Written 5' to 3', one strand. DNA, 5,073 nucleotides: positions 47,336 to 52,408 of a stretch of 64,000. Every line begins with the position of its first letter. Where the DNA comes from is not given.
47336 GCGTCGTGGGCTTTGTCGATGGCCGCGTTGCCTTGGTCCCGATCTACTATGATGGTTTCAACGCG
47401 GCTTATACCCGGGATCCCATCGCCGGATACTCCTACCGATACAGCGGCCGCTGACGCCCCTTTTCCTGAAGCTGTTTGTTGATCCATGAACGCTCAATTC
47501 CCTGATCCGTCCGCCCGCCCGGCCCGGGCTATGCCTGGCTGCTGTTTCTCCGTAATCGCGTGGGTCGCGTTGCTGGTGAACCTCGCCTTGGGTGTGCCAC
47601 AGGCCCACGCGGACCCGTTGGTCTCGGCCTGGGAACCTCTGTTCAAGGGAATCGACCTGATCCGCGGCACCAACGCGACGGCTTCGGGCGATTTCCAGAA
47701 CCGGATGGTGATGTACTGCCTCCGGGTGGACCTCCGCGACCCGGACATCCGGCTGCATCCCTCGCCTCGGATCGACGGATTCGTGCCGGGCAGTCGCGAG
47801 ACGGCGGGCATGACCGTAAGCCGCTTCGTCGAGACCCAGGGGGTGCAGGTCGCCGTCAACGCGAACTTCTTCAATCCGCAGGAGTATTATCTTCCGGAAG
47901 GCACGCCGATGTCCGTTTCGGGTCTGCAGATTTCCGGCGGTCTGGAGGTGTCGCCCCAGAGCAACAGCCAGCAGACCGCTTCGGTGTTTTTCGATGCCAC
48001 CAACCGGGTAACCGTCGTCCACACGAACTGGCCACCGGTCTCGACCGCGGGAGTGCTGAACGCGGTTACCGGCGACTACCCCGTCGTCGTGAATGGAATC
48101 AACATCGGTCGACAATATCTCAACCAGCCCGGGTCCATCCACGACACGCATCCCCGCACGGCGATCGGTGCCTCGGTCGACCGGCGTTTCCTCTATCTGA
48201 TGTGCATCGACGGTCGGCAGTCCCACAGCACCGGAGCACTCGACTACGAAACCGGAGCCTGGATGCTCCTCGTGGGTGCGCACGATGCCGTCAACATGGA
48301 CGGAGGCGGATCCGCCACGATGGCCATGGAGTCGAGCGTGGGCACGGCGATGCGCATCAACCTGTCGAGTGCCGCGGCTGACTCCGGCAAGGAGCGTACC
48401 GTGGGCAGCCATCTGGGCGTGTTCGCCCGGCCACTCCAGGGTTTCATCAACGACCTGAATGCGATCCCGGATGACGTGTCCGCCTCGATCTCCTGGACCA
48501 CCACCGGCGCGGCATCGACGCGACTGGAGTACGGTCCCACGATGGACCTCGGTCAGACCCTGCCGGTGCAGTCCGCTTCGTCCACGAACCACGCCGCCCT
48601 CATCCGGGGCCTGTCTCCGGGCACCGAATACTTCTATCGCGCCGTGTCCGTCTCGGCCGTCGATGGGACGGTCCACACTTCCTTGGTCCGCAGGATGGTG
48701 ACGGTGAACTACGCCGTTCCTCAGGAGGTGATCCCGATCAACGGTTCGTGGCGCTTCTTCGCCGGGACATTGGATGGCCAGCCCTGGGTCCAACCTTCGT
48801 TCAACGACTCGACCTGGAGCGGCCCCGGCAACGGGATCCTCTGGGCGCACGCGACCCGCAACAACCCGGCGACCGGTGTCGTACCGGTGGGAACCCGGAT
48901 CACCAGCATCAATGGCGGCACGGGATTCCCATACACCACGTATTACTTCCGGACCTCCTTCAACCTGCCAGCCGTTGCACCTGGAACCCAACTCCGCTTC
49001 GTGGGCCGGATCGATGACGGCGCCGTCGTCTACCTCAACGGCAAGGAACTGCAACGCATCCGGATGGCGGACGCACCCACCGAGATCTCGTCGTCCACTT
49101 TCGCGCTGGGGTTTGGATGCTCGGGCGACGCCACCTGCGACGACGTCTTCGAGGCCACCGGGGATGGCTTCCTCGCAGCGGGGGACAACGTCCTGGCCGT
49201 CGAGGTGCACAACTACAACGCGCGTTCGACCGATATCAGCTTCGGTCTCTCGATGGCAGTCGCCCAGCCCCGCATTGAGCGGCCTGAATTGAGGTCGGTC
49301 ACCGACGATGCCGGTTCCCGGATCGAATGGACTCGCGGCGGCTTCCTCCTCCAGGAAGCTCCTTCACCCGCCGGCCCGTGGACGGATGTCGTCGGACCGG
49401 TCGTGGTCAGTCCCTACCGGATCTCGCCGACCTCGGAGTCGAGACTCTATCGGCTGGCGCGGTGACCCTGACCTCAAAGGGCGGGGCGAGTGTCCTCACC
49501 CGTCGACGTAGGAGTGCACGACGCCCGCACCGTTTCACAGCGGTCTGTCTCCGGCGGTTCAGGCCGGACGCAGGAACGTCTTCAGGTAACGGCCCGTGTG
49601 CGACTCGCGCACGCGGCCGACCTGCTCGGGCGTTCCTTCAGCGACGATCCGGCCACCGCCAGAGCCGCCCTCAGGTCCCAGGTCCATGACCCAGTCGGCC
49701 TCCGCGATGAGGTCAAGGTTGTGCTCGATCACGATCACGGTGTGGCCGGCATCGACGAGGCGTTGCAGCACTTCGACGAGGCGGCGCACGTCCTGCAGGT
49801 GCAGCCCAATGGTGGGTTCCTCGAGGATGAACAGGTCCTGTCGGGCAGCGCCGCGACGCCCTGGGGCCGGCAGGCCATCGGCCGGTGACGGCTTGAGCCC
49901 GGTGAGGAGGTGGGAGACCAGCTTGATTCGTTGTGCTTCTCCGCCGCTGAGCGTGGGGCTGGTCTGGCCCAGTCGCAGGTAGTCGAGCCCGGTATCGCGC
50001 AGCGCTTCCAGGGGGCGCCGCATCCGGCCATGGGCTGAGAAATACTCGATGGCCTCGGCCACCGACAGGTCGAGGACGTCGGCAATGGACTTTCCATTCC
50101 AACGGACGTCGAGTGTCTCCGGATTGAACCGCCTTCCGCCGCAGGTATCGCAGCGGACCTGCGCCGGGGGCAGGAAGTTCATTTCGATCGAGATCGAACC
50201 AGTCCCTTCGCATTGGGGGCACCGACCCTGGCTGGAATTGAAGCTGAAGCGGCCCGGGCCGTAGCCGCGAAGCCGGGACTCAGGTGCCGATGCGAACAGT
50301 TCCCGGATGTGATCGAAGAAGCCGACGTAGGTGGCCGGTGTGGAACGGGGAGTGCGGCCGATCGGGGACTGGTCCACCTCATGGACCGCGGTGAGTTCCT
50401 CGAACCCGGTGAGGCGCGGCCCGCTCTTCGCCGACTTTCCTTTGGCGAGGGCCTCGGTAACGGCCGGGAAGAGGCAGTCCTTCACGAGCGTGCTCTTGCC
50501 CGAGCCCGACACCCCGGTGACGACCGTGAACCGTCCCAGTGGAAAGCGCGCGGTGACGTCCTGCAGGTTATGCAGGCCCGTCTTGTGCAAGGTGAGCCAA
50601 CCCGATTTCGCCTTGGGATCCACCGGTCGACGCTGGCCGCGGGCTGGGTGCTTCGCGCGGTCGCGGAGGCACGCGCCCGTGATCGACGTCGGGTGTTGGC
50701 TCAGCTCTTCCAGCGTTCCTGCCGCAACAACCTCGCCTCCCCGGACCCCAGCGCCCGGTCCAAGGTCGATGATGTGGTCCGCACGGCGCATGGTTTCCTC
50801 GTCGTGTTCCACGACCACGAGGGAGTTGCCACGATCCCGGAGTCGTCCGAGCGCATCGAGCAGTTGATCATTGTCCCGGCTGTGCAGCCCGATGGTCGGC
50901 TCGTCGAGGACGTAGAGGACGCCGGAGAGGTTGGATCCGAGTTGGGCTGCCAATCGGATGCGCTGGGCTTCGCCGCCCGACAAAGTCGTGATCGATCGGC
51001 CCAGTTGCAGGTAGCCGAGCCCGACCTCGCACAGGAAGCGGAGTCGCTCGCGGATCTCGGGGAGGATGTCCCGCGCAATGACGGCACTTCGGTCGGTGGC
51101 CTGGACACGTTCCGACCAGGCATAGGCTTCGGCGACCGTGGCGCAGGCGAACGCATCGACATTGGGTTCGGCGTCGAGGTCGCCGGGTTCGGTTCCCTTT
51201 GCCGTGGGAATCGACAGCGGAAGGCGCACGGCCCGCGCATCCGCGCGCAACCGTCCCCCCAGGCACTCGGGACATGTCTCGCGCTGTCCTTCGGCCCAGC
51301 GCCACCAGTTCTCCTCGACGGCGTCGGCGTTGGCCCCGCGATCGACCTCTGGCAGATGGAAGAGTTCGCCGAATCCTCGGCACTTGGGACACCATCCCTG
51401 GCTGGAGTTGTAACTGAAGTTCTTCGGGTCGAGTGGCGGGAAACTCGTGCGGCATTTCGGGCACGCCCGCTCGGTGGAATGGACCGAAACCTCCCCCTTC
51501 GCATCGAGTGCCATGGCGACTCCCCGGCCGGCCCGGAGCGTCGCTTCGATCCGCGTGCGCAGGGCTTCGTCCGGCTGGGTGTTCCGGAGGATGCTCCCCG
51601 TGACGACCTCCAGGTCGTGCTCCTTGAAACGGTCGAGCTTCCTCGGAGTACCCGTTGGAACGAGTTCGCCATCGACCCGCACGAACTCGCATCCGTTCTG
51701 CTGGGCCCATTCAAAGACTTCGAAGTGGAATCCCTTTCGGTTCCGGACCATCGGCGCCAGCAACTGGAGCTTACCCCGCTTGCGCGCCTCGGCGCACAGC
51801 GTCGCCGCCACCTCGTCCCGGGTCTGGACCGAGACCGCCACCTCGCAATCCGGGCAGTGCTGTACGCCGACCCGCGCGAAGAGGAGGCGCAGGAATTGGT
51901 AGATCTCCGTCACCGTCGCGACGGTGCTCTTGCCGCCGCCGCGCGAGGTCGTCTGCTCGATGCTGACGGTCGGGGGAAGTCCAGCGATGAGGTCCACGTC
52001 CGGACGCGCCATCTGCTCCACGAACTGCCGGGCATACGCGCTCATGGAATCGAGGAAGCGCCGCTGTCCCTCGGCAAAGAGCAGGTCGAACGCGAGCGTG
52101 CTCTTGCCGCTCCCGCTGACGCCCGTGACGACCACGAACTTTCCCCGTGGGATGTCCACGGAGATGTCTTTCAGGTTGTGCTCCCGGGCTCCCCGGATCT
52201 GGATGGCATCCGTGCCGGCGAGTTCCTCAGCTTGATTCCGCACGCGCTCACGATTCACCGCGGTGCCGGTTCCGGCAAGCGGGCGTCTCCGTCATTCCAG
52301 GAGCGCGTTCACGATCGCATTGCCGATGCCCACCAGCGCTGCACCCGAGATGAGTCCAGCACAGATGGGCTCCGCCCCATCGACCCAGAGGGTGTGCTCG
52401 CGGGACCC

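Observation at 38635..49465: Nine-gene, tightly coupled secreted operon: three phosphodiester-glycosidase paralogs, a CotH-like kinase and two pseudopilin-like proteins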

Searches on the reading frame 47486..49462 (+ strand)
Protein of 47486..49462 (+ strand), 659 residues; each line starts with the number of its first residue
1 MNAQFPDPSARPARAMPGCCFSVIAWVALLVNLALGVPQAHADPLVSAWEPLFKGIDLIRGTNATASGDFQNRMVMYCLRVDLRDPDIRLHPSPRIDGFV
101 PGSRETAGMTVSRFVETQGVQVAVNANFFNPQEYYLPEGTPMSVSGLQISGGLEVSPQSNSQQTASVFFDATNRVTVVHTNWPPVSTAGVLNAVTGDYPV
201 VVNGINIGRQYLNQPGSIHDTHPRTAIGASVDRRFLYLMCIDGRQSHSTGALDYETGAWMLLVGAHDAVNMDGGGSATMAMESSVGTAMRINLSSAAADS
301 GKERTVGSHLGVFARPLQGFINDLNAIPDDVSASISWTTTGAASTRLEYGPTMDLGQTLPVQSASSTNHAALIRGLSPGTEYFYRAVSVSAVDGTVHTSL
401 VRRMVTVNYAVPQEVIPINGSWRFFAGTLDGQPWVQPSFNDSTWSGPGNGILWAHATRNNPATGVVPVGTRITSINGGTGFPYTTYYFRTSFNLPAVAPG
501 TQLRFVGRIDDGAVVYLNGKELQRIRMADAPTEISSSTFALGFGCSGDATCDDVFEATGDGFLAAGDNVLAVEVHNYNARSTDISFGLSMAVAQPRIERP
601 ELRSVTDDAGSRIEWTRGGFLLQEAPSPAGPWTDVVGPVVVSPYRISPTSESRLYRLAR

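Call 5: search_protein_families(library=pfam, proteins=[window:47486-49462:+], max_evalue=0.01)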
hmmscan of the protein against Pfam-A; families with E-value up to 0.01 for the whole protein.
window:47486-49462:+ (659 aa): 2 families
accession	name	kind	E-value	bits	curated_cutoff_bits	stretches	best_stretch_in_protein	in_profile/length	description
PF09992.14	NAGPA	-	1.6e-24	87.4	25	1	119-313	2-169/169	Phosphodiester glycosidase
PF16656.11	Pur_ac_phosph_N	-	2.8e-05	25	30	1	331-390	13-82/93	Purple acid Phosphatase, N-terminal domain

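Call 6: search_protein_families(library=ncbifam, proteins=[window:47486-49462:+], max_evalue=0.01)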
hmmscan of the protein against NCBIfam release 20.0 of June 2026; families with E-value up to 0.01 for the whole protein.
window:47486-49462:+ (659 aa): 0 families

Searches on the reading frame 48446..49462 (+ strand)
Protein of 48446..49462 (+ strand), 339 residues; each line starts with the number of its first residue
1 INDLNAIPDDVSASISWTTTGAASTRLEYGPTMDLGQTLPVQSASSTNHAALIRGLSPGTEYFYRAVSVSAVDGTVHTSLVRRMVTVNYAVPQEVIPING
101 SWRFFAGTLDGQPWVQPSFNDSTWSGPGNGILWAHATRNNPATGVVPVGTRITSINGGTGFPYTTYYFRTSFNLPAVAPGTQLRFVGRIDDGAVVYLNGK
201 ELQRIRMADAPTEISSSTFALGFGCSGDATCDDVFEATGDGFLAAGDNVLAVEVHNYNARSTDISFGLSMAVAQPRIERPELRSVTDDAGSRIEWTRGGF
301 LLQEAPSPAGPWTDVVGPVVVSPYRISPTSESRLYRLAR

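Call 43: search_protein_families(library=pfam, proteins=[window:48446-49462:+], max_evalue=5)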
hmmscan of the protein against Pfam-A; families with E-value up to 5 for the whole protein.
window:48446-49462:+ (339 aa): 4 families
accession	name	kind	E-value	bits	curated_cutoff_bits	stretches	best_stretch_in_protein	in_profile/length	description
PF16656.11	Pur_ac_phosph_N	-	8.8e-06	26.6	30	1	11-70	13-82/93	Purple acid Phosphatase, N-terminal domain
PF00041.27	fn3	-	0.022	15.4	25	1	12-72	15-72/84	Fibronectin type III domain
PF16655.11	PhoD_N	-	0.042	14.8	30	1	47-68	57-78/90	PhoD-like phosphatase, N-terminal domain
PF22666.2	Glyco_hydro_2_N2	-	0.2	12.1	27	1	164-204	48-90/167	Glycosyl hydrolase 2 galactose-binding domain-like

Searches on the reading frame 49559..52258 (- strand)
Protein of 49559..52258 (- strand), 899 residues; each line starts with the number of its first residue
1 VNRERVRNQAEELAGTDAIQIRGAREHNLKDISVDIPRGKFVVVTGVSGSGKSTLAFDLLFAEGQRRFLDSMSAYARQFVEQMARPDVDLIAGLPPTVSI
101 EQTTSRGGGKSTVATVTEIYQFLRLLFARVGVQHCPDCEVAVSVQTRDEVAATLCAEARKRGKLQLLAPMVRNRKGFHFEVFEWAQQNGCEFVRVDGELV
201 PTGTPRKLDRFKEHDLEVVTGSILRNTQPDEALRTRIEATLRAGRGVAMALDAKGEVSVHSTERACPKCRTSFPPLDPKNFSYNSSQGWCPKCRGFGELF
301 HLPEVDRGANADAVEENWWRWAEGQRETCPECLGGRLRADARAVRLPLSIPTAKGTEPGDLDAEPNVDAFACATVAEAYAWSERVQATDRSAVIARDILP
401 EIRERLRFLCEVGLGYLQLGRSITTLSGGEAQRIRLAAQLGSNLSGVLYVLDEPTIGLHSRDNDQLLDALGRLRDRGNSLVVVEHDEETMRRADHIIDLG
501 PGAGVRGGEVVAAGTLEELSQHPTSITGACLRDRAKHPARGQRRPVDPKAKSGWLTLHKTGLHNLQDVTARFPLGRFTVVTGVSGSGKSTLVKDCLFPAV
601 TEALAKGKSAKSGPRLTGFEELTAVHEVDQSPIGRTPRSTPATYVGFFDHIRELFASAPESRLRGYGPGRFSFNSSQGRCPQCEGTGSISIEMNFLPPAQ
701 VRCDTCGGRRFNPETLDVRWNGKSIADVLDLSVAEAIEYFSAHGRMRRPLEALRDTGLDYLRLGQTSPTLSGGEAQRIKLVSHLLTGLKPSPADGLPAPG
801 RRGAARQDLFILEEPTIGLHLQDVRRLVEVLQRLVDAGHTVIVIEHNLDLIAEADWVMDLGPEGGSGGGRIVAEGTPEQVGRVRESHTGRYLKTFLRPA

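Call 10: search_protein_families(library=pfam, proteins=[window:49559-52258:-], max_evalue=0.001)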
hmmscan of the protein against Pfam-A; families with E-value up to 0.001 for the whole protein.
window:49559-52258:- (899 aa): 18 families
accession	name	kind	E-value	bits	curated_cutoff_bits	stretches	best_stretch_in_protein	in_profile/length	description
PF00005.33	ABC_tran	-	5.4e-18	66.4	25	1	29-56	1-28/137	ABC transporter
PF17760.6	UvrA_inter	-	1.2e-17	64.2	23.3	1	145-250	1-105/109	UvrA interaction domain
PF13191.12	AAA_16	-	3.8e-10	41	32.6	0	34-91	19-90/167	AAA ATPase domain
PF20703.3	nSTAND1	-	1.2e-08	35.4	27.1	1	566-612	24-70/379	Novel STAND NTPase 1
PF13555.12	AAA_29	-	2.3e-08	34.1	27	0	566-592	13-39/61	P-loop containing region of AAA domain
PF13304.12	AAA_21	-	1.3e-07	32.5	27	0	776-844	244-296/304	AAA domain, putative AbiEii toxin, Type IV TA system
PF02463.25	SMC_N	-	2.7e-07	30.7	40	0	561-595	9-44/220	RecF/RecN/SMC N terminal domain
PF06745.19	ATPase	-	7.3e-07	29.2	26.6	0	559-595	2-39/231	KaiC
PF03193.22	RsgA_GTPase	-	1.9e-06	28.3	30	0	12-59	80-126/174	RsgA GTPase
PF13481.12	AAA_25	-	6.3e-06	26.4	27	0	35-61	29-55/195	AAA domain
PF01443.25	Viral_helicase1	-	1.9e-05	25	21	0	578-613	1-41/228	Viral superfamily 1 RNA helicase core domain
PF13401.12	AAA_22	-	7.1e-05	23.6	27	0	576-594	6-24/130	AAA domain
PF13476.12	AAA_23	-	8.5e-05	23.7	27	0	575-612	19-55/201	AAA domain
PF00684.25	DnaJ_CXXCXGXG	-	9.9e-05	23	32.7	0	676-709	14-50/65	DnaJ central domain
PF05729.18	NACHT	-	0.00015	22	26.7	0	42-64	3-25/167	NACHT domain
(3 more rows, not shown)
